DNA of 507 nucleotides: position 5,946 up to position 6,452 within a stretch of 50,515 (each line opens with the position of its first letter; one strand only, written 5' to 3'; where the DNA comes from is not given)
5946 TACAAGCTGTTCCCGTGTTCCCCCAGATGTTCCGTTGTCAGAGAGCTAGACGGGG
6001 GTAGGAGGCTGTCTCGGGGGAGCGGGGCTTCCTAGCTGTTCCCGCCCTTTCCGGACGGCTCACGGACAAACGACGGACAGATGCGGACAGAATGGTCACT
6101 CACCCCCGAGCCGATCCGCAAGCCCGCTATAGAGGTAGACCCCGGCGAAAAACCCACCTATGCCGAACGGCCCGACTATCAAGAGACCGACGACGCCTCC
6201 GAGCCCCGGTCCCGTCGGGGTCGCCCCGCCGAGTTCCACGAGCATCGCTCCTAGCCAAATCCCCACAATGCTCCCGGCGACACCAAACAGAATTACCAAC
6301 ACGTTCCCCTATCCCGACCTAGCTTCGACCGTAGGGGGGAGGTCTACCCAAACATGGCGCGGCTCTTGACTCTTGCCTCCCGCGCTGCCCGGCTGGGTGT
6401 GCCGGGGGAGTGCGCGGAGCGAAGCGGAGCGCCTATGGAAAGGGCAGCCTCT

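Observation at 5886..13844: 7.96-kb integrative element in tRNA-Val(UAC), delimited by a perfect 45-bp direct repeat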

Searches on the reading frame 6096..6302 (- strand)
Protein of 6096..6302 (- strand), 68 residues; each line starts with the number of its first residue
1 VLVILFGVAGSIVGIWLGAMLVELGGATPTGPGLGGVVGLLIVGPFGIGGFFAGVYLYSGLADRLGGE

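Call 49: search_protein_families(library=pfam, max_evalue=0.01, proteins=[window:6096-6302:-])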
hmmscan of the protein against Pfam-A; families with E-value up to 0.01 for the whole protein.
window:6096-6302:- (68 aa): 0 families
